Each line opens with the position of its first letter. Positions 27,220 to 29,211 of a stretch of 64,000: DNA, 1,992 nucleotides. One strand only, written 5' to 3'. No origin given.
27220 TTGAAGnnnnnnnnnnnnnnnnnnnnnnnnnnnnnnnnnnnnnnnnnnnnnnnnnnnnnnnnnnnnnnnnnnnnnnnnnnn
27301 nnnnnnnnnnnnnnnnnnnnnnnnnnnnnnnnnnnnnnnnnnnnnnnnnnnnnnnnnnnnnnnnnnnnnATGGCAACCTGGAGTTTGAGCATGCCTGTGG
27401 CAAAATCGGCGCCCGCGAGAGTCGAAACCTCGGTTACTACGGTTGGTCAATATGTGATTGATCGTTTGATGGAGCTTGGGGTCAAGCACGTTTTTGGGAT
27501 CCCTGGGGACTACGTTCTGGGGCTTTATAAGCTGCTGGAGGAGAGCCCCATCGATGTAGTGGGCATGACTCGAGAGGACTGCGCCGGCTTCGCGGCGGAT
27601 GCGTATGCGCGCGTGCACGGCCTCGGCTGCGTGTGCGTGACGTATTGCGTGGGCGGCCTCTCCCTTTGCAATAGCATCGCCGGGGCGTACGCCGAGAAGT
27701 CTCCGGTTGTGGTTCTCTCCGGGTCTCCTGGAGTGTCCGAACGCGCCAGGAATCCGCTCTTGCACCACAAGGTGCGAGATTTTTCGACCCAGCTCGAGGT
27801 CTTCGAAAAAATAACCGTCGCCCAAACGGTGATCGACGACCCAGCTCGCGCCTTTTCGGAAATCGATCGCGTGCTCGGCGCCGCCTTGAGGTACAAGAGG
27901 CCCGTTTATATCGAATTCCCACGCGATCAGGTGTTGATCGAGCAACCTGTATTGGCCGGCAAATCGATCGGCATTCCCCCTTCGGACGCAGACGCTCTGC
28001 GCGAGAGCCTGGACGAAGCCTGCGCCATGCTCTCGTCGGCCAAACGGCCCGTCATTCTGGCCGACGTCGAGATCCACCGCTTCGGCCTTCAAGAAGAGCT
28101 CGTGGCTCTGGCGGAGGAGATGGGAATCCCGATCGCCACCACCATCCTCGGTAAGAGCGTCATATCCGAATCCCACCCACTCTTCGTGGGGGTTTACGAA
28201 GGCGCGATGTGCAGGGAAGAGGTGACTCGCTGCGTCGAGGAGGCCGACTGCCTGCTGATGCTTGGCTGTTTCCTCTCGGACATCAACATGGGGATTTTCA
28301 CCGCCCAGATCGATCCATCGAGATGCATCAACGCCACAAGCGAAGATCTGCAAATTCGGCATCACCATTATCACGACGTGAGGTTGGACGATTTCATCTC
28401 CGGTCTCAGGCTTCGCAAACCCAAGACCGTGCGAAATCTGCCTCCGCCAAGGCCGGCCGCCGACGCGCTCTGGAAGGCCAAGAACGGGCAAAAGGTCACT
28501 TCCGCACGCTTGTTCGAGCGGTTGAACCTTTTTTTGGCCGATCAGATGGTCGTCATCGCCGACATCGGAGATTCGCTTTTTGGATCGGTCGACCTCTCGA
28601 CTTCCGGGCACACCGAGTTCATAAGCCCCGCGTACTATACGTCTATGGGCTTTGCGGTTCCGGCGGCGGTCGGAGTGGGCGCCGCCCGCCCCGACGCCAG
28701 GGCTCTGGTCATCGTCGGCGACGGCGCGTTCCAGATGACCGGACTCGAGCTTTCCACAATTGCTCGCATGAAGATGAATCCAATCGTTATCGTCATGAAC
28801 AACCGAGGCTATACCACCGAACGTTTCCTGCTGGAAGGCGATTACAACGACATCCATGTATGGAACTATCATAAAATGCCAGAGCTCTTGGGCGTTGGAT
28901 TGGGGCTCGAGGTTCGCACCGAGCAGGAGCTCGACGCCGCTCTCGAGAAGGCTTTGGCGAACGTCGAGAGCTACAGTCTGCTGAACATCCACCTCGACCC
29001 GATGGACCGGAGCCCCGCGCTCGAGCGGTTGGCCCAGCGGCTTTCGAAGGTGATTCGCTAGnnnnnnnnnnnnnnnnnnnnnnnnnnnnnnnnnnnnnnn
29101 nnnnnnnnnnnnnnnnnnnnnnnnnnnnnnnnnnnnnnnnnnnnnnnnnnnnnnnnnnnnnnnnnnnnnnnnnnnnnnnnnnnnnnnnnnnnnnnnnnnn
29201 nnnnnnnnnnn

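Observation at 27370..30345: Three-gene operon: TPP-dependent keto-acid decarboxylase, MfnB-like (DUF556) furan-phosphate-synthase homologue and ATC-hydrolase-like protein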

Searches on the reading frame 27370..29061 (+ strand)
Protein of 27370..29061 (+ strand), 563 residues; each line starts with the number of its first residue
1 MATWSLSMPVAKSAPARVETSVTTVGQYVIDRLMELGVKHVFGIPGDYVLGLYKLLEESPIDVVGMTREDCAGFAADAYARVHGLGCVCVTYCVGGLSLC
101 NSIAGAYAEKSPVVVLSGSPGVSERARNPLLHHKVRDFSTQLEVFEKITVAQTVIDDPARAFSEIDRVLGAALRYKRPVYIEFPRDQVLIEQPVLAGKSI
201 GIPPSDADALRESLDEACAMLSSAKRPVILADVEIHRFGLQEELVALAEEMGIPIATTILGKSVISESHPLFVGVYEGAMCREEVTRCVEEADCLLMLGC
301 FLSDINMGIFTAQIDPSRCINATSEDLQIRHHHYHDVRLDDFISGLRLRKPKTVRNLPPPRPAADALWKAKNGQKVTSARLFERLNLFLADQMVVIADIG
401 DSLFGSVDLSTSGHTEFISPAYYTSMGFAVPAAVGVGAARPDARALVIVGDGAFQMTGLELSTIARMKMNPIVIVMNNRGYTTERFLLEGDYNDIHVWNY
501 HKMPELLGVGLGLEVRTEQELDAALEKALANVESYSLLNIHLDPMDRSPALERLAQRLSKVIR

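Call 3: search_protein_families(library=pfam, proteins=[window:27370-29061:+], max_evalue=0.01)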
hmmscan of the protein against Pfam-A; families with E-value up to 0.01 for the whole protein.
window:27370-29061:+ (563 aa): 3 families
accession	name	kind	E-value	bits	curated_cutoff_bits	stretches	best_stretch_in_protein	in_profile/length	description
PF02776.23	TPP_enzyme_N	-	8.1e-29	100.3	26.8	1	24-129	2-109/119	Thiamine pyrophosphate enzyme, N-terminal TPP binding domain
PF02775.26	TPP_enzyme_C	-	2.4e-26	92.8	21.9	1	410-538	14-149/151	Thiamine pyrophosphate enzyme, C-terminal TPP binding domain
PF00205.28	TPP_enzyme_M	-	6.3e-26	91.2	30.4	1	214-337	1-124/137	Thiamine pyrophosphate enzyme, central domain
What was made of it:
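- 27370..29061 (+): TPP-dependent 2-keto-acid decarboxylase of the phenylpyruvate/indolepyruvate decarboxylase family (563 aa from ATG 27370; the public call P0241 starts at ATG 27391, 556 aa). Pfam TPP_enzyme_N/M/C (call 3).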

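Call 4: search_protein_families(library=ncbifam, proteins=[window:27370-29061:+], max_evalue=0.01)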
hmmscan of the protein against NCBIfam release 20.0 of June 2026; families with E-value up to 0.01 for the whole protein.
window:27370-29061:+ (563 aa): 54 families (the best 25 are shown)
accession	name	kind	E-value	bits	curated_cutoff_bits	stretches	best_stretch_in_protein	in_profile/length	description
TIGR03394.1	indol_phenyl_DC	equivalog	4.2e-133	445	554.5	1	29-555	6-533/535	indolepyruvate/phenylpyruvate decarboxylase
TIGR03393.1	indolpyr_decarb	equivalog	2.5e-98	330.1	946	1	24-553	2-537/539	indolepyruvate decarboxylase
NF005712.0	PRK07524.1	subfamily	9.2e-55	186.1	500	1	22-533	2-517/536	5-guanidino-2-oxopentanoate decarboxylase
NF004919.0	PRK06276.1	equivalog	5.1e-52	177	866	2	26-313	4-291/582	acetolactate synthase large subunit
TIGR00118.1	acolac_lg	equivalog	7e-50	170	538.35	1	26-543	4-535/557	biosynthetic-type acetolactate synthase large subunit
NF005713.0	PRK07525.1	subfamily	5.7e-49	167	620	2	27-303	10-278/592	sulfoacetaldehyde acetyltransferase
NF006052.0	PRK08199.1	subfamily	2.6e-47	161.4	539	2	20-311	5-290/559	thiamine pyrophosphate protein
NF006187.0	PRK08322.1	equivalog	1.4e-45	155.8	509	2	26-300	5-272/548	acetolactate synthase large subunit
TIGR03457.1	sulphoacet_xsc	equivalog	1.1e-43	149.4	676.4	2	29-303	8-274/579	sulfoacetaldehyde acetyltransferase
NF004710.0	PRK06048.1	equivalog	2.9e-42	144.9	976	2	24-312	9-294/561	acetolactate synthase large subunit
NF006524.0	PRK08978.1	equivalog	5.6e-42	143.7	738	1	27-543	5-525/548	acetolactate synthase 2 catalytic subunit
NF006377.0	PRK08611.1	equivalog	1e-41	143.2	742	2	24-300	5-276/576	pyruvate oxidase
NF006122.0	PRK08266.1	subfamily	1.9e-40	138.9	571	2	22-302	3-274/543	hypothetical protein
NF004807.0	PRK06154.1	equivalog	1.4e-39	136.2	607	2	19-310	16-299/565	thiamine pyrophosphate-requiring protein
NF005039.0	PRK06456.1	equivalog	2e-39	135.6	868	2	26-311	5-293/572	acetolactate synthase large subunit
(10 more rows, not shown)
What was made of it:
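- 27370..29061 (+): NCBIfam TIGR03394 indolepyruvate/phenylpyruvate decarboxylase scores 445 bits, below the 554.5 cut-off (call 4).
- On Phenylpyruvate/indolepyruvate decarboxylase (TPP-dependent 2-keto-acid decarboxylases): 445 bits against 554.5, and 330 bits against 946 (call 4).
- Closest known: Phenylpyruvate decarboxylase of Azospirillum brasilense. Different: It scores below the TIGR03394 equivalog cut-off (445 against 554.5 bits, call 4).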

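Call 15: find_homologous_proteins(query=window:27370-29061:+)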
Query window:27370-29061:+ (563 aa): 8000 proteins with E <= 0.001 among 8000 candidates; the best 120 are listed.
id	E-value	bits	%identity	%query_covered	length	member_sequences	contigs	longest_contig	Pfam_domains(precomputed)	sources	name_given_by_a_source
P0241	0.0e+0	1248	100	99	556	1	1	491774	PF02775.27,PF02776.24,PF00205.29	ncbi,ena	-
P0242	2.0e-294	995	79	99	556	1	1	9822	PF02775.27,PF02776.24,PF00205.29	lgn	-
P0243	1.1e-270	917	73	100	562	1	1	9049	PF02775.27,PF02776.24,PF00205.29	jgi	jgi:indolepyruvate decarboxylase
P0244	9.8e-270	914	72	100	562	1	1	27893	PF02775.27,PF02776.24,PF00205.29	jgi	jgi:indolepyruvate decarboxylase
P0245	1.2e-269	913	73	100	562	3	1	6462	PF02775.27,PF02776.24,PF00205.29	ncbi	-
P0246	1.7e-269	913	75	96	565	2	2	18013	PF02775.27,PF02776.24,PF00205.29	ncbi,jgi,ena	-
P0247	7.4e-269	911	75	96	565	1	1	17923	PF02775.27,PF02776.24,PF00205.29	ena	-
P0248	2.2e-268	909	75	97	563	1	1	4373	PF02775.27,PF02776.24,PF00205.29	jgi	jgi:indolepyruvate decarboxylase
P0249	2.7e-268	909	75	96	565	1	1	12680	PF02775.27,PF02776.24,PF00205.29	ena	-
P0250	3.3e-268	909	72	99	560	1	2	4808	PF02775.27,PF02776.24,PF00205.29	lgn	-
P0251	3.4e-268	909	75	97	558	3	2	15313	PF02775.27,PF02776.24,PF00205.29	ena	-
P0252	3.5e-268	909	74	96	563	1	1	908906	PF02775.27,PF02776.24,PF00205.29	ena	-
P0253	3.8e-268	909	73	98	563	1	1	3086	PF02775.27,PF02776.24,PF00205.29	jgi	jgi:indolepyruvate decarboxylase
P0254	4.3e-268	908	73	99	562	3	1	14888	PF02775.27,PF02776.24,PF00205.29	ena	-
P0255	4.5e-268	908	73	97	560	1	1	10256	PF02775.27,PF02776.24,PF00205.29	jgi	-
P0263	9.5e-267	904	76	96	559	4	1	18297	PF02775.27,PF02776.24,PF00205.29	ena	-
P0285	8.3e-265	898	73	99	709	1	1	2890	PF06094.18,PF02775.27,PF02776.24,PF00205.29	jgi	jgi:indolepyruvate decarboxylase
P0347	3.7e-261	885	71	97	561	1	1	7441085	PF02775.27,PF02776.24,PF00205.29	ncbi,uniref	ncbi:alpha-keto acid decarboxylase family protein [Tundrisphaera lichenicola]|uniref:alpha-keto acid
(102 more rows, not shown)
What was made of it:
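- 27370..29061 (+): Homologues in Planctomycetota are 70-79% identical (call 15).
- Checked: The decarboxylase may start at ATG 27391 (P0241, 556 aa, call 15).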

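Call 16: find_encoding_contigs(protein=P0242, flank=10000, max_places=2)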
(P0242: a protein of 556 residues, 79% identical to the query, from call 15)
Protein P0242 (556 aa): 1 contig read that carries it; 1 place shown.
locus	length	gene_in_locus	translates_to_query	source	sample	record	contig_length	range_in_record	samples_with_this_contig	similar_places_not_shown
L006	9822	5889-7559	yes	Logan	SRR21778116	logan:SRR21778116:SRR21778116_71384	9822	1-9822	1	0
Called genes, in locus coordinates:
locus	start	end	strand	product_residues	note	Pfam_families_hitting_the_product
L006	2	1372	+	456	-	?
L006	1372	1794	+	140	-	-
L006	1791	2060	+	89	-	-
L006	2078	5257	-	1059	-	PF05569:Peptidase_M56, PF00775:Dioxygenase_C (faint), PF10670:DUF4198 (faint), PF13715:CarbopepD_reg_2 (faint), PF13620:CarboxypepD_reg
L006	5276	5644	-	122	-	PF03965:Penicillinase_R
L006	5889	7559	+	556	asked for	PF02776:TPP_enzyme_N, PF00205:TPP_enzyme_M, PF02775:TPP_enzyme_C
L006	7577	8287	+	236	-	PF04476:4HFCP_synth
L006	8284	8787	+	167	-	PF14196:ATC_hydrolase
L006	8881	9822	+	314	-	?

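Call 17: find_encoding_contigs(protein=P0347, flank=8000, max_places=2)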
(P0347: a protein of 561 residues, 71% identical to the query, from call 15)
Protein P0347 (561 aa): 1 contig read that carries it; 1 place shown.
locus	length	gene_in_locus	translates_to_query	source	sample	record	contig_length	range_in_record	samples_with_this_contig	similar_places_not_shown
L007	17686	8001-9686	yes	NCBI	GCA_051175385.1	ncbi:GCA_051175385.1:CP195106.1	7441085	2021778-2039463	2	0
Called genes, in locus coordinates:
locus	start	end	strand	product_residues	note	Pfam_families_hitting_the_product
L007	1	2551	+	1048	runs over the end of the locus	PF03710:GlnE, PF08335:GlnD_UR_UTase, PF03710:GlnE, PF08335:GlnD_UR_UTase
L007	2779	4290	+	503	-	PF02881:SRP54_N, PF00448:SRP54, PF01656:CbiA (weak), PF13401:AAA_22 (weak), PF02978:SRP_SPB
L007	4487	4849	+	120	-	PF00886:Ribosomal_S16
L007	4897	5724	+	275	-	PF01746:tRNA_m1G_MT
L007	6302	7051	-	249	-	-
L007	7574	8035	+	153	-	PF06094:GGACT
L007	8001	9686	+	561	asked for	PF02776:TPP_enzyme_N, PF00205:TPP_enzyme_M, PF02775:TPP_enzyme_C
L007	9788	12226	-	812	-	PF01839:FG-GAP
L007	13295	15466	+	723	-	-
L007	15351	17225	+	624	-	PF25954:Beta-barrel_RND_2 (faint), PF25990:Beta-barrel_YknX (weak), PF25975:CzcB_C, PF25989:YknX_C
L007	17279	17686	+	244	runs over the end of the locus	PF02463:SMC_N (weak), PF00005:ABC_tran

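Call 18: find_encoding_contigs(protein=P0252, flank=8000, max_places=2)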
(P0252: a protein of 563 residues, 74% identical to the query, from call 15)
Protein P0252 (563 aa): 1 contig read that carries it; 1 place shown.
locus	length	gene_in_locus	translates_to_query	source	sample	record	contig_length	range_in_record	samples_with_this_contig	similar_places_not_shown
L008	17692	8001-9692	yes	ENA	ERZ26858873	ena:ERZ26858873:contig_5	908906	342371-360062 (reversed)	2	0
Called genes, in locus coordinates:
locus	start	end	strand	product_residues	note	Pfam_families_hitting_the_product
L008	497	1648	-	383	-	-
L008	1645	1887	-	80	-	-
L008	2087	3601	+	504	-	PF02881:SRP54_N, PF00448:SRP54, PF01656:CbiA (weak), PF13401:AAA_22 (weak), PF02978:SRP_SPB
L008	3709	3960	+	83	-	-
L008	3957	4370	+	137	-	-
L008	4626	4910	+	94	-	PF00886:Ribosomal_S16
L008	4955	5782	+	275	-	PF01746:tRNA_m1G_MT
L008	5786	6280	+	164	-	PF01245:Ribosomal_L19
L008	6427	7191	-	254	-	PF07589:PEP_exosort_dom (weak)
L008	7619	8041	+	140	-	PF06094:GGACT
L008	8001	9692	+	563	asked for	PF02776:TPP_enzyme_N, PF00205:TPP_enzyme_M, PF02775:TPP_enzyme_C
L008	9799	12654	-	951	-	PF13517:FG-GAP_3 (faint), PF01839:FG-GAP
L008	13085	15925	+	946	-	-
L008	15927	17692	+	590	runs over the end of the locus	PF25954:Beta-barrel_RND_2 (weak), PF25990:Beta-barrel_YknX (faint), PF26002:Beta-barrel_AprE (weak), PF25975:CzcB_C, PF25989:YknX_C (weak)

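Call 29: find_related_loci(query=A2, collection=metagenome_contigs, flank=10000)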
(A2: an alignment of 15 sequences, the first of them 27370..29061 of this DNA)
Query A2 (563 aa) in metagenome_contigs; peptide patterns used: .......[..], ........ (x = any residue, [..] = any of these).
600 stretches matched a pattern (row limit reached: there are more); 562 encode a relative of the query (tblastn E <= 1e-3); the best 80 are kept; 80 distinct loci.
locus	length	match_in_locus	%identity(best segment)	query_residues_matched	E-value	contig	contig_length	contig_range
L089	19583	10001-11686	73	6-562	0e+0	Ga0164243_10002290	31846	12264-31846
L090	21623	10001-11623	74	23-562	0e+0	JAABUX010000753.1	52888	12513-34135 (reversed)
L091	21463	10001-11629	71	21-562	0e+0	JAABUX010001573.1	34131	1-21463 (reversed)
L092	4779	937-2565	71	23-562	0e+0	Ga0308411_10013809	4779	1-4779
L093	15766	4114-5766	59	12-562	0e+0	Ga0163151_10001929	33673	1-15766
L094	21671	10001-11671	60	7-562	0e+0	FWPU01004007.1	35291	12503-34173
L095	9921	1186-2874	57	4-560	0e+0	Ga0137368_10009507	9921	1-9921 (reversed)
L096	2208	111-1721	61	24-560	0e+0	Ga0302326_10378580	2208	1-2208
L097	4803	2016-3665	59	12-560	0e+0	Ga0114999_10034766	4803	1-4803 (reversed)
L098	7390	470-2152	58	5-560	0e+0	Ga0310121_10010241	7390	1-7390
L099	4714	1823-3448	59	24-563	0e+0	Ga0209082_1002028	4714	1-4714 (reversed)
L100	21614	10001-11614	60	24-560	0e+0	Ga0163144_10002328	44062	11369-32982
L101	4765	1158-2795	61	20-562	0e+0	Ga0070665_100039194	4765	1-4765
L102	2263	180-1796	59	23-560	0e+0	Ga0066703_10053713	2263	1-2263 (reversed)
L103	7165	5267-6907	58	19-562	0e+0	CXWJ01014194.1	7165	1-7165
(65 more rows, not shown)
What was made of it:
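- Closest known: Phenylpyruvate decarboxylase of Azospirillum brasilense. Different: It belongs to a distinct, strongly conserved clade: 70-79% identity within Planctomycetota and 54-61% in other metagenomic contigs (calls 15, 29).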

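Call 32: search_solved_structures(query=window:27370-29061:+, max_evalue=1e-30, show_alignments=2)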
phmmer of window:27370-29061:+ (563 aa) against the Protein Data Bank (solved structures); distinct sequences matched with E-value up to 1e-30: 29.
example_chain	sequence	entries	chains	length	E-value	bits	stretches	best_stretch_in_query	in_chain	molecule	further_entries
2nxw_A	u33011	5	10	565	1.4e-107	363.7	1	28-551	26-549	PHENYL-3-PYRUVATE DECARBOXYLASE | Phenylpyruvate decarboxylase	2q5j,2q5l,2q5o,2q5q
5npu_A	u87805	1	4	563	2.4e-83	283.7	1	23-554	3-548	ANC27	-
8zk6_A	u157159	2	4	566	5.3e-82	279.3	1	24-557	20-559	Indolepyruvate decarboxylase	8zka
2vbf_A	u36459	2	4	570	5.9e-81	275.8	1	20-555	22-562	BRANCHED-CHAIN ALPHA-KETOACID DECARBOXYLASE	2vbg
8zk7_A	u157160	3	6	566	6.6e-81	275.6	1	24-557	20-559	Indolepyruvate decarboxylase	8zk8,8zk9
9msa_C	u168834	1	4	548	4.5e-80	272.9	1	24-532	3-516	Alpha-ketoisovalerate decarboxylase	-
6vgs_AAA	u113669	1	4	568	6.6e-80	272.3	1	22-553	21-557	Alpha-keto acid decarboxylase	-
1ovm_A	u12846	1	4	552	8.4e-79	268.7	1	25-558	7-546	Indole-3-pyruvate decarboxylase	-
8hp2_A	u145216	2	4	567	6.4e-76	259.2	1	22-507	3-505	Pyruvate decarboxylase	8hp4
1pyd_A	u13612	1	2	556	1.1e-75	258.4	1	22-504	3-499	PYRUVATE DECARBOXYLASE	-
1pvd_A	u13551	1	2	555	1.4e-75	258.1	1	23-504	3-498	PYRUVATE DECARBOXYLASE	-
9axw_AA1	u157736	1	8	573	3.4e-75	256.8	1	21-505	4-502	branched-chain-2-oxoacid decarboxylase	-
2w93_A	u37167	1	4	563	1.1e-74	255.1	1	22-504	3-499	PYRUVATE DECARBOXYLASE ISOZYME 1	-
1qpb_A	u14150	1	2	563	1.9e-74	254.3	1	22-504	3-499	PYRUVATE DECARBOXYLASE (FORM B)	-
9s7j_A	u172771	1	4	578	3.2e-74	253.6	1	22-543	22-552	pyruvate decarboxylase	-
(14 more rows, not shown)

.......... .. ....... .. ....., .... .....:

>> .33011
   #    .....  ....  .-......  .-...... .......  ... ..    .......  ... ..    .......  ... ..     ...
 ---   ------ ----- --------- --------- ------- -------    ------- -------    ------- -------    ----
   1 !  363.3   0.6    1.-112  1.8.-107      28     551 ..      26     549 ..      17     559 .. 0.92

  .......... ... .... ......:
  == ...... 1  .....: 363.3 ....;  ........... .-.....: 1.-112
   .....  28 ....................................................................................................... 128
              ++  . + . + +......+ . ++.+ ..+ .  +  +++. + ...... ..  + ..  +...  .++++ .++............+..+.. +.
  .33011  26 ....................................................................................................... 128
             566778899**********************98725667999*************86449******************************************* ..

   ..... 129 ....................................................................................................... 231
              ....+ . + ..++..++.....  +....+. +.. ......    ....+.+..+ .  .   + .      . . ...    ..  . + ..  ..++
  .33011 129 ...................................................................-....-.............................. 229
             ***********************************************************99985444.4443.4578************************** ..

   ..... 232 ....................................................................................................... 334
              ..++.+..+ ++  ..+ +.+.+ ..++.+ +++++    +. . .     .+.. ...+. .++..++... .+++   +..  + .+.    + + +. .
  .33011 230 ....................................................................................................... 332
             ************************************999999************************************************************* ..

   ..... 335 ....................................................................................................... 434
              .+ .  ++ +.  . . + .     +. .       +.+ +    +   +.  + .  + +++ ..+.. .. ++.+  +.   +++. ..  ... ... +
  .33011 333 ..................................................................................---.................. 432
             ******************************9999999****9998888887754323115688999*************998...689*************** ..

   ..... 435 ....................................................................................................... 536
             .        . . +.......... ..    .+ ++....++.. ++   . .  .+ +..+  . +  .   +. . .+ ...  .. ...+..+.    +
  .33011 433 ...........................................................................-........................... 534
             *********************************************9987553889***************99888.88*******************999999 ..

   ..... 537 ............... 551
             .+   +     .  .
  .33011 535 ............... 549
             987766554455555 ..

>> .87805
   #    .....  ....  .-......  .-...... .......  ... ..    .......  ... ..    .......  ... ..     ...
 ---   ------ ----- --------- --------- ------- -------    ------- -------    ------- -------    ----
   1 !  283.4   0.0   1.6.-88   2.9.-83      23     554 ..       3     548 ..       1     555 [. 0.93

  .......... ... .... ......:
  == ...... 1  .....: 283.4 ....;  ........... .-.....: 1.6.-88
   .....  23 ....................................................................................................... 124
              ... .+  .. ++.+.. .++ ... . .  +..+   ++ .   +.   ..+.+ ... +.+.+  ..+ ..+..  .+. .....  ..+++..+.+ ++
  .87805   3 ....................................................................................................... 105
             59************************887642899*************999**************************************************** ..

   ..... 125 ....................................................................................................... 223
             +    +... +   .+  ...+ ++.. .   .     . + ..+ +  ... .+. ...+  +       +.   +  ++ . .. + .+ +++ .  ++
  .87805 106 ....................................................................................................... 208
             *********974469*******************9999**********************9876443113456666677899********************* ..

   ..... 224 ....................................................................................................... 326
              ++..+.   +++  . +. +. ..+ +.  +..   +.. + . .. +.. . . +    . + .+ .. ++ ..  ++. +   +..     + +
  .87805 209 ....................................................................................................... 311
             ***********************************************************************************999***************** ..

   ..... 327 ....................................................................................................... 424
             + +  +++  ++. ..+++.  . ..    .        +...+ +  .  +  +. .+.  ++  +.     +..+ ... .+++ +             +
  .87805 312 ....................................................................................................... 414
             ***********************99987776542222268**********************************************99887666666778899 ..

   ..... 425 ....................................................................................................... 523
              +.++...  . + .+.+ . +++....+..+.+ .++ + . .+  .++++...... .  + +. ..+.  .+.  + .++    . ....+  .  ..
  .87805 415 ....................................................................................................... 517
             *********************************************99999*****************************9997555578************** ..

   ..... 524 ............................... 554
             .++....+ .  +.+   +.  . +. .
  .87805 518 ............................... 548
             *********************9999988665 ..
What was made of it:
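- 27370..29061 (+): Best solved relative is A. brasilense phenylpyruvate decarboxylase 2nxw, E 1.4e-107 (call 32).
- Closest known: Phenylpyruvate decarboxylase of Azospirillum brasilense. Different: Its active-site Glu aligns with the PDC/IPDC position rather than that of 2nxw (call 32).
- The decarboxylase is closest to a phenylpyruvate decarboxylase, and it has Leu where PDC-type enzymes have the pocket-closing Trp (alignments in call 32).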
